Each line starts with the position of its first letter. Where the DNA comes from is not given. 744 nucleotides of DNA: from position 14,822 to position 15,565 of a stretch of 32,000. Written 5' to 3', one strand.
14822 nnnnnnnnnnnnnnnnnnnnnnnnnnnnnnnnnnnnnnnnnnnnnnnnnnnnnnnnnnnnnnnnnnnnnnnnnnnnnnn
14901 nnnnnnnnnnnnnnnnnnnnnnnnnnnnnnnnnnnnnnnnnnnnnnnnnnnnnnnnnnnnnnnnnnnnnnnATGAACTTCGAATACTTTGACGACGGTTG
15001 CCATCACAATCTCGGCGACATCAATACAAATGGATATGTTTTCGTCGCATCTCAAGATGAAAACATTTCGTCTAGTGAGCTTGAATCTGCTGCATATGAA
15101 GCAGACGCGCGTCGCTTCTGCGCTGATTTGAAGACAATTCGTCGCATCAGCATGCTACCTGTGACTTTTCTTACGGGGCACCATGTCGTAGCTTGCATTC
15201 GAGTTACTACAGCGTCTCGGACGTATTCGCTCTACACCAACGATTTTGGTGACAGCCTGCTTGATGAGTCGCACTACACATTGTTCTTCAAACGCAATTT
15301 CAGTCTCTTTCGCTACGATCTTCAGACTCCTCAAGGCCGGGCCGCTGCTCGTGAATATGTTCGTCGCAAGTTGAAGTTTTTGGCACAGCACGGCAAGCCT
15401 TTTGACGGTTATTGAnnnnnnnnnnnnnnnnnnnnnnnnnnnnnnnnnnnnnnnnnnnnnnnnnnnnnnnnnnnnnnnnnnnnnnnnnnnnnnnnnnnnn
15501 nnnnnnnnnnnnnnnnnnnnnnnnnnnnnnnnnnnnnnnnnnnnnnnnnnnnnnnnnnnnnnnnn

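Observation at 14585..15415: AT-rich divergent pair of orphan genes between the secretin and the regulatory module (cargo/moron slot)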

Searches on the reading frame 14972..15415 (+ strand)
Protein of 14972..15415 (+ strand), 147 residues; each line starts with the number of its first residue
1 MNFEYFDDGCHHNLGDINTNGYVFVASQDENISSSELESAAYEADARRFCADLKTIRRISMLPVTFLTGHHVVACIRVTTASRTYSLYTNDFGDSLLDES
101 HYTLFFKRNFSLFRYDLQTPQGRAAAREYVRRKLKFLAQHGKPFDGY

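Call 4: search_protein_families(library=pfam, proteins=[window:14972-15415:+], max_evalue=0.1)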
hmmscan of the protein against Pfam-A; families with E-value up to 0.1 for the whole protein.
window:14972-15415:+ (147 aa): 0 families

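Call 5: search_protein_families(library=phrogs, proteins=[window:14972-15415:+], max_evalue=0.1)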
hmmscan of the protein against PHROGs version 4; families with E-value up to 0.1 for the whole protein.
window:14972-15415:+ (147 aa): 0 families

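Call 7: search_dna_similar(query=window:14972-15415:+, collection=phages, mode=protein, max_evalue=1)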
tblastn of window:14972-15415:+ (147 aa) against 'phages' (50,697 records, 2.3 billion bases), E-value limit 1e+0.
No match.

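Call 9: find_homologous_proteins(query=window:14972-15415:+, max_evalue=0.01)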
Query window:14972-15415:+ (147 aa): 2 proteins with E <= 0.01 among 8 candidates.
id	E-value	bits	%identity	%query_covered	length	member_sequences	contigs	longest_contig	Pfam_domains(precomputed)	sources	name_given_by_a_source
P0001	8.0e-95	332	100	100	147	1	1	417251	-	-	-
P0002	1.6e-10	59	35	93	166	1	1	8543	-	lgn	-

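Call 11: find_encoding_contigs(protein=P0002, flank=10000)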
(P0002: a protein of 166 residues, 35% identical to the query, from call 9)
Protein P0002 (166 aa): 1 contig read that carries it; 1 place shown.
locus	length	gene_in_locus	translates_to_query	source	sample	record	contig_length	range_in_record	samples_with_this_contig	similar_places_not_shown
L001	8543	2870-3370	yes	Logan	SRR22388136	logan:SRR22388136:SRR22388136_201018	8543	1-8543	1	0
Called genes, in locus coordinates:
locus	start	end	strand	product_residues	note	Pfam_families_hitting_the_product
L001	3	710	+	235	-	?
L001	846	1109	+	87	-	PF28031:ParC-like (weak)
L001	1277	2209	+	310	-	-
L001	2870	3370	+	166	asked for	-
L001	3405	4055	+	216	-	PF01656:CbiA, PF02374:ArsA_ATPase (weak), PF06564:CBP_BcsQ (faint), PF07015:VirC1, PF09140:MipZ (weak), PF10609:ParA, PF13614:AAA_31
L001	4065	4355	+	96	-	-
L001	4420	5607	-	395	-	-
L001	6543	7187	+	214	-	-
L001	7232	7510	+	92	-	-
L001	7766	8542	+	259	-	?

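Call 12: find_encoding_contigs(protein=P0001, flank=10000)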
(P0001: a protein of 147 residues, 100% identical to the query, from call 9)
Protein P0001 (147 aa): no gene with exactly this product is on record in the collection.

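Call 21: predict_structure(alignment_id=A1)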
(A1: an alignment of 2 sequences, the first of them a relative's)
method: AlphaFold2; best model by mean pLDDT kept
length: 147 residues; sequences in the alignment: 2
mean_pLDDT: 59.5   pTM: 0.60
mean pLDDT of the five models: 59.5, 57.4, 55.3, 55.1, 50.1
residues with pLDDT >= 90: 0; 70-90: 57; 50-70: 38; < 50: 52
segments of 3 or more residues with pLDDT < 50: 1-35, 65-71, 106-108, 144-147
pLDDT, mean of each block of 10 residues (from residue 1): 31 38 40 48 69 82 52 70 74 54 52 74 81 75 47
secondary structure, 60 per line:
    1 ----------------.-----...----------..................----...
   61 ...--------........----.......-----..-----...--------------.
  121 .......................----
elements in order: E23-25 H36-53 E58-63 E72-79 E84-90 E103-105 H120-140 E141-143
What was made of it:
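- Tried and rejected: The first AF2 run, with a two-sequence alignment, was poor (pLDDT 59.5, call 21) and was not used.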

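Call 23: search_protein_representatives(alignment_id=A1)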
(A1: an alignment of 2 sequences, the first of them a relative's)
Query: 2 sequences, 173 profile positions. Proteins with E-value up to 0.001 (for the whole library): 25; up to 1e-10: 10; up to 1e-30: 2. The best 25 are listed.
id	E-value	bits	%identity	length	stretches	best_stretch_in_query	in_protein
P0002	1.0e-93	328.1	-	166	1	1-165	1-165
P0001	1.4e-77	275.5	-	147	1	13-173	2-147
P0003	4.0e-25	104.8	-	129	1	52-163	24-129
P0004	1.1e-22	96.8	-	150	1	14-169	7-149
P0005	1.8e-19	86.4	-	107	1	65-165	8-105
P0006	2.0e-18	83.0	-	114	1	59-161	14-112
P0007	6.1e-15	71.6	-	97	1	76-165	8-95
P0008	2.2e-11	60.0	-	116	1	93-164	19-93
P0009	4.0e-11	59.2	-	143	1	80-162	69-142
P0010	9.3e-11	58.0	-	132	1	64-166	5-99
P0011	6.5e-10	55.3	-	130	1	104-165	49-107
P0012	7.1e-10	55.1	-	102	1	67-168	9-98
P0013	1.3e-08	51.0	-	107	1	104-167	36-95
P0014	3.2e-08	49.7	-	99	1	71-160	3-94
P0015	1.1e-07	48.0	-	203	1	63-165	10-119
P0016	1.3e-07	47.7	-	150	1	44-163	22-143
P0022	6.1e-05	39.1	-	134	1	53-165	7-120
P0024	4.7e-04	36.2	-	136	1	22-164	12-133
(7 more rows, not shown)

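Call 25: find_homologous_proteins(query=A2, max_evalue=0.001)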
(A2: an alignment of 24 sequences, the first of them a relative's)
Query A2 (24 sequences) (147 aa, profile of the alignment): 5 proteins with E <= 0.001 among 8000 candidates.
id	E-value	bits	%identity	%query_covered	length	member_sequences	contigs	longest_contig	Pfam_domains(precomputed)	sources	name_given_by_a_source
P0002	4.4e-32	129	35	93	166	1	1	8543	-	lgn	-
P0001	2.5e-28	116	100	100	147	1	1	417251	-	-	-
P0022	1.3e-27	114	86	5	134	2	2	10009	-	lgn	-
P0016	3.4e-23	100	27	55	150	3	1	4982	-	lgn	-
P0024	8.0e-20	89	28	94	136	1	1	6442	-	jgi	jgi:hypothetical protein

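Call 27: search_solved_structures(query=A2, max_evalue=10)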
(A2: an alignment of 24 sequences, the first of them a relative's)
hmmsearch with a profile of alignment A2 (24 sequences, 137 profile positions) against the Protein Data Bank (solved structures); distinct sequences matched with E-value up to 10: 0.
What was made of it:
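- On Any curated protein family (Pfam-A, PHROGs, NCBIfam, PADLOC, PDB sequences): The family profile finds nothing among PDB sequences at E<=10 (call 27).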

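Call 28: find_encoding_contigs(protein=P0022, flank=10000)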
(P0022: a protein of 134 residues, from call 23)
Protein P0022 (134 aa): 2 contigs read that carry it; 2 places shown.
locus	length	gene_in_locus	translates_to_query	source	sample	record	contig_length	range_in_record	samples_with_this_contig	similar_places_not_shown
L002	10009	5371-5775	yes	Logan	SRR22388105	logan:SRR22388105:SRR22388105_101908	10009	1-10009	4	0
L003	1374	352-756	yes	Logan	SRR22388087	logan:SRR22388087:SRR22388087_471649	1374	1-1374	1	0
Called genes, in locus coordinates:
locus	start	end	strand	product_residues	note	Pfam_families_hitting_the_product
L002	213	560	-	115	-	PF19670:DUF6173 (weak)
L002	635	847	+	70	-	-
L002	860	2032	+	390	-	-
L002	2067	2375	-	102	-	-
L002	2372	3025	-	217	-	-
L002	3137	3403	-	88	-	-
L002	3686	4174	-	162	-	-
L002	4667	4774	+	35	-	-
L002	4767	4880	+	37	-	-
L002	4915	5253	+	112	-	PF05838:Glyco_hydro_108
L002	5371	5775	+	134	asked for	-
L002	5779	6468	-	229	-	-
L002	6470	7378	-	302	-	PF02086:MethyltransfD12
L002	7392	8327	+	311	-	PF24739:DUF7690, PF24736:DUF7687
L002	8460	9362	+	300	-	PF24739:DUF7690, PF24736:DUF7687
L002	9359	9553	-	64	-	-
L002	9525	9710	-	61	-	-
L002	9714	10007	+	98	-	?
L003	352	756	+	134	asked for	-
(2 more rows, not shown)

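Call 29: find_encoding_contigs(protein=P0016, flank=10000)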
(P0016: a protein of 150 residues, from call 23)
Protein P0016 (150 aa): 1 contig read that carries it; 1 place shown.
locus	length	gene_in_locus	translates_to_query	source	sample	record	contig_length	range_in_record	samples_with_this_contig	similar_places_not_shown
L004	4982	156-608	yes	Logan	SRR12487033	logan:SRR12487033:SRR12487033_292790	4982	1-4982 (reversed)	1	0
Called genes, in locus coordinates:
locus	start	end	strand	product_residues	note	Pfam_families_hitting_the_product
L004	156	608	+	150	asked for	-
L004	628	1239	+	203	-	PF00182:Glyco_hydro_19 (weak)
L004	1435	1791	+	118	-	-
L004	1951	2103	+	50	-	-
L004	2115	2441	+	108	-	-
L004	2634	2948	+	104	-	-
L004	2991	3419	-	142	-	PF19570:DUF6088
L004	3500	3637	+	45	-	-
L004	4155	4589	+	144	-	-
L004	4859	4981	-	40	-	?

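Call 30: find_encoding_contigs(protein=P0024, flank=10000)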
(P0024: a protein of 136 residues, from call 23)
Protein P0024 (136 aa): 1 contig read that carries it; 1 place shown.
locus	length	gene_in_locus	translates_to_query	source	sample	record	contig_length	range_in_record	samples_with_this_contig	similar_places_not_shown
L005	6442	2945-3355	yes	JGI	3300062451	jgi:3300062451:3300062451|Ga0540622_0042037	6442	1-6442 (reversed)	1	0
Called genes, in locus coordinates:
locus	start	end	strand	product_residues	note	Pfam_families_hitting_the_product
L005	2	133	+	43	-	?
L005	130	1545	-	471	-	-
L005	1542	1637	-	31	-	-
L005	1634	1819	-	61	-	-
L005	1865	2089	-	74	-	-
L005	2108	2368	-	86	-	-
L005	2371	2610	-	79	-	-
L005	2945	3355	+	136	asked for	-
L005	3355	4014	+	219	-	-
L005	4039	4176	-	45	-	-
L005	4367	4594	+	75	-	-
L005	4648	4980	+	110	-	-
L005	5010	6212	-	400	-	PF00589:Phage_integrase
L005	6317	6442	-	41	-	?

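Call 36: find_related_loci(query=A3, collection=genome_contigs, flank=10000)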
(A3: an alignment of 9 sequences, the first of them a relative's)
Query A3 (147 aa) in genome_contigs; peptide patterns used: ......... (x = any residue, [..] = any of these).
16 stretches matched a pattern; 1 encode a relative of the query (tblastn E <= 1e-3); 1 distinct loci.
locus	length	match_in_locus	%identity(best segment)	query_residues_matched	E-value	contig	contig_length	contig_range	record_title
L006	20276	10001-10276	43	51-137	2e-14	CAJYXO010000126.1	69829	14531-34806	MAG: uncultured Massilia sp. isolate SP108_2_metabat2_genome_mining.23_cleaned genome assembly, contig: k127_257865, who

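Call 37: find_related_loci(query=A3, collection=viral_contigs, flank=10000)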
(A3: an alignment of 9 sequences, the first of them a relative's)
Query A3 (147 aa) in viral_contigs; peptide patterns used: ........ (x = any residue, [..] = any of these).
1 stretches matched a pattern, but none encodes a relative of the query by tblastn (E <= 1e-3).

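Call 40: search_protein_families(library=pfam, proteins=[L006:3498-5153:-, L006:5117-5617:-, L006:5656-7602:+, L006:8298-8912:-, L006:9893-10303:+, L006:10053-11036:+, L006:11133-12932:-, L006:12923-15166:-, L006:7703-8014:+, L006:9598-9849:-], max_evalue=0.01)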
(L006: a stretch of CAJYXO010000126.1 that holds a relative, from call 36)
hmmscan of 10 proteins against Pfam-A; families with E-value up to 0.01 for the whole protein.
L006:3498-5153:- (551 aa): 1 family
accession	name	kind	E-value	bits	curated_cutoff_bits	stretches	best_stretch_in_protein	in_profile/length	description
PF24842.1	UFD1_N2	-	0.0017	18.8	37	1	259-295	13-49/76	Ubiquitin fusion degradation protein UFD1, N-terminal subdomain 2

L006:5117-5617:- (166 aa): 0 families

L006:5656-7602:+ (648 aa): 3 families
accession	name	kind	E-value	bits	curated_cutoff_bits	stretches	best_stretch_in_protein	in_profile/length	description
PF00239.26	Resolvase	-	6.7e-14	52.6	23.3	1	88-247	1-143/145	Resolvase, N terminal domain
PF07508.19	Recombinase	-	1.7e-13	51.2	21.1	1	273-380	2-102/102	Recombinase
PF13408.12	Zn_ribbon_recom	-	2.6e-06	28.1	25.3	1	395-448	3-56/58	Recombinase zinc beta ribbon domain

L006:8298-8912:- (204 aa): 0 families

L006:9893-10303:+ (136 aa): 0 families

L006:10053-11036:+ (327 aa): 1 family
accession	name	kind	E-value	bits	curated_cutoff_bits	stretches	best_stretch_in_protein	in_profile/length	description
PF13730.12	HTH_36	-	1.4e-06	28.4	25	1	120-155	2-36/55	Helix-turn-helix domain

L006:11133-12932:- (599 aa): 8 families
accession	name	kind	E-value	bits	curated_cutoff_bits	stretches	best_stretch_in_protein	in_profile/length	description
PF00580.27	UvrD-helicase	-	2.5e-50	172.1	23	1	12-262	1-265/271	UvrD/REP helicase N-terminal domain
PF13245.12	AAA_19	-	4.2e-18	66.3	25.1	1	19-251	4-132/134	AAA domain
PF13361.12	UvrD_C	-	8.5e-14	52.2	25.6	1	510-572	283-348/350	UvrD-like helicase C-terminal domain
PF13538.12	UvrD_C_2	-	2.5e-05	24.5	27.4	1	514-570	2-52/52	UvrD-like helicase C-terminal domain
PF13086.12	AAA_11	-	0.00043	20.6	27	1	12-77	2-74/257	AAA domain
PF13604.12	AAA_30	-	0.0031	17.7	27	0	12-76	2-67/191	AAA domain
PF13401.12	AAA_22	-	0.0062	17.3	27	0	22-46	4-28/130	AAA domain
PF02562.22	PhoH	-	0.0091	15.9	27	0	211-283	123-195/205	PhoH-like protein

L006:12923-15166:- (747 aa): 9 families
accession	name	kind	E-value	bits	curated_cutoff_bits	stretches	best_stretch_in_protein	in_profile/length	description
PF13175.12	AAA_15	-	2.7e-29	103.4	32.1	1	38-422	1-373/374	AAA ATPase domain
PF13304.12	AAA_21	-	9.6e-17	62.4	27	2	334-422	220-302/304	AAA domain, putative AbiEii toxin, Type IV TA system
PF20469.4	OLD-like_TOPRIM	-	1.3e-15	58.1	23.2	1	470-537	1-67/67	Overcoming lysogenization defect protein-like, TOPRIM domain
PF02463.25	SMC_N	-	6.4e-11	42.5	40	1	40-88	2-52/220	RecF/RecN/SMC N terminal domain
PF13476.12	AAA_23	-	2.9e-10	41.6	27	1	42-87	1-46/201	AAA domain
PF11398.14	DUF2813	-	3.4e-09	37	21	1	38-125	1-87/372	Protein of unknown function (DUF2813)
PF13555.12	AAA_29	-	1.4e-06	28.3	27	1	41-88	2-50/61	P-loop containing region of AAA domain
PF13514.12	AAA_27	-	0.00011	22.2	22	1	38-84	1-50/206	AAA domain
PF00005.33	ABC_tran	-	0.0048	17.9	25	0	62-86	13-37/137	ABC transporter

L006:7703-8014:+ (103 aa): 0 families

L006:9598-9849:- (83 aa): 0 families

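Call 41: predict_structure(alignment_id=A2)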
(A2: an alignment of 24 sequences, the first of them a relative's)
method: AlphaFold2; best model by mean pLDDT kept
length: 147 residues; sequences in the alignment: 24
mean_pLDDT: 86.4   pTM: 0.72
mean pLDDT of the five models: 86.4, 85.8, 85.6, 85.2, 84.1
residues with pLDDT >= 90: 85; 70-90: 41; 50-70: 18; < 50: 3
segments of 3 or more residues with pLDDT < 50: none
pLDDT, mean of each block of 10 residues (from residue 1): 57 74 71 84 91 97 84 94 97 93 92 94 97 95 69
secondary structure, 60 per line:
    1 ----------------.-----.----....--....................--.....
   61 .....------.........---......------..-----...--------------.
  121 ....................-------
elements in order: H28-31 H34-53 E56-65 E72-80 E84-89 E103-105 H120-140
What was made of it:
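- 14972..15415 (+): ORF2: 147 aa, a real gene and a member of a rare uncharacterised family of mobile-element proteins. The AF2 model has pLDDT 86.4 (call 41).
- The AF2 model improves from pLDDT 59 to 86 when the family alignment is used (calls 21, 41).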

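Call 45: fold_search(model_id=the predicted structure, library=pdb)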
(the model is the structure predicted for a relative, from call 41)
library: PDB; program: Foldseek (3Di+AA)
matches with E <= 10: 566; with E <= 0.001: 0
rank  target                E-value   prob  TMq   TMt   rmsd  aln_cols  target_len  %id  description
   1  3q9d_A                2.8e-01  0.14  0.20  0.17  16.3       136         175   13  Crystal Structure of Cpn0803 from C. pneumoniae. (released 2012-01-11)
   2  9bk6_A                5.1e-01  0.16  0.22  0.30  15.2       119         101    9  Structure of B10_CYTX binder-complex (released 2024-10-09)
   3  4d1q_B                5.1e-01  0.12  0.22  0.10   8.7       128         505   13  Hermes transposase bound to its terminal inverted repeat (released 2014-07-30)
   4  9b1d_F                5.7e-01  0.08  0.16  0.07  19.5       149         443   13  Cryo-EM structure of native SWR1 bound to DNA (composite structure) (released 2024-10-09)
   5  2k7h_MODEL_1_A        6.0e-01  0.15  0.15  0.14   7.8        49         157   16  NMR solution structure of soybean allergen Gly m 4 (released 2009-05-05)
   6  3fyt_B                6.4e-01  0.16  0.21  0.12   9.4        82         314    5  Crystal structure of Bacillus pumilus acetyl xylan esterase S181A mutant in complex with beta-D-xylopyranose (released 2010-01-26)
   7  8sjd_C                6.4e-01  0.14  0.26  0.11  11.7       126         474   15  Cryo-EM structure of the Hermes transposase bound to two right-ends of its DNA transposon. (released 2023-08-02)
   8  3fyt_D                6.8e-01  0.16  0.21  0.12   9.6        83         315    5  Crystal structure of Bacillus pumilus acetyl xylan esterase S181A mutant in complex with beta-D-xylopyranose (released 2010-01-26)
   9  3mso_B                6.8e-01  0.11  0.18  0.19  12.4       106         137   11  Crystal structure of a STEROID DELTA-ISOMERASE (NP_250810.1) from PSEUDOMONAS AERUGINOSA at 2.57 A resolution (released 2010-06-09)
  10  2g3a                  6.8e-01  0.10  0.18  0.19  11.7       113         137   14  Crystal structure of putative acetyltransferase from Agrobacterium tumefaciens (released 2006-03-14)
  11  3fvr_F                7.2e-01  0.20  0.24  0.13   8.6        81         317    7  Crystal Structure of Acetyl Xylan Esterase from Bacillus pumilus, monoclinic crystal form I (released 2010-01-05)
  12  3fvt_F                7.2e-01  0.18  0.24  0.13   8.6        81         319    7  Crystal Structure of Acetyl Xylan Esterase from Bacillus pumilus, monoclinic crystal form II (released 2010-01-05)
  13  2xlc_A                7.7e-01  0.18  0.23  0.13   8.2        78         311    8  Acetyl xylan esterase from Bacillus pumilus CECT5072 bound to paraoxon (released 2011-05-25)
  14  6mnz_A                7.7e-01  0.11  0.28  0.14  16.3       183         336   10  Crystal structure of RibBX, a two domain 3,4-dihydroxy-2-butanone 4-phosphate synthase from A. baumannii. (released 2019-04-17)
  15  3q9d_B                7.7e-01  0.10  0.21  0.18  16.1       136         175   13  Crystal Structure of Cpn0803 from C. pneumoniae. (released 2012-01-11)
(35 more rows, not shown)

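Call 46: fold_search(model_id=the predicted structure, library=viral)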
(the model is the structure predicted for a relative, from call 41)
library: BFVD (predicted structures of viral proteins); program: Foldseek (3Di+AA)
matches with E <= 10: 1002; with E <= 0.001: 0
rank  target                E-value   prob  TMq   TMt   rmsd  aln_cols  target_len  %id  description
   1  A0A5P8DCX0            3.8e-02  0.23  0.20  0.13  13.0       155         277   21  Uncharacterized protein [Gordonia phage Mcklovin]
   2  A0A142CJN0            5.2e-02  0.77  0.30  0.28  15.0       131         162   12  (no name in the UniProt tables at hand)
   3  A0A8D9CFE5            5.8e-02  0.44  0.28  0.28  16.4       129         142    8  Uncharacterized protein [uncultured marine phage]
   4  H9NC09                7.0e-02  0.20  0.17  0.19  14.5       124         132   14  (no name in the UniProt tables at hand)
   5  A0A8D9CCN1            7.4e-02  0.47  0.27  0.19  18.2       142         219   10  Uncharacterized protein [uncultured marine phage]
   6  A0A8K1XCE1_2          7.9e-02  0.33  0.22  0.04  15.3       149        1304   11  (no name in the UniProt tables at hand)
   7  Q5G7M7                1.1e-01  0.47  0.28  0.06  10.5       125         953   12  (no name in the UniProt tables at hand)
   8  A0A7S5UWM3            1.1e-01  0.30  0.23  0.21  17.1       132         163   11  (no name in the UniProt tables at hand)
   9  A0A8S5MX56            1.1e-01  0.30  0.25  0.21  15.4       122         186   12  Uncharacterized protein [Siphoviridae sp. ctio73]
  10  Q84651                1.5e-01  0.13  0.20  0.15  16.1       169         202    8  Uncharacterized protein [Paramecium bursaria Chlorella virus 1]
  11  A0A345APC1            1.6e-01  0.15  0.19  0.09  16.9       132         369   10  (no name in the UniProt tables at hand)
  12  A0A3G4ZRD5            1.7e-01  0.16  0.21  0.22  14.3       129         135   10  Transmembrane protein [Terrestrivirus sp.]
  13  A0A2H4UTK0            1.7e-01  0.08  0.16  0.14  23.1       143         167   11  Transmembrane protein [Bodo saltans virus]
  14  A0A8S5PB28            1.9e-01  0.47  0.28  0.43   5.3        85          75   15  Uncharacterized protein [Siphoviridae sp. ctmpG14]
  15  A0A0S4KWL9            2.0e-01  0.85  0.27  0.51  10.2        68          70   13  Uncharacterized protein [Pseudomonas phage VCM]
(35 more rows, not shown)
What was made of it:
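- On Known protein folds (PDB, BFVD viral structures): The best hit is E = 0.28 with TM about 0.2 in PDB, and E = 0.038 with TM 0.2 in BFVD (calls 41, 45, 46).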
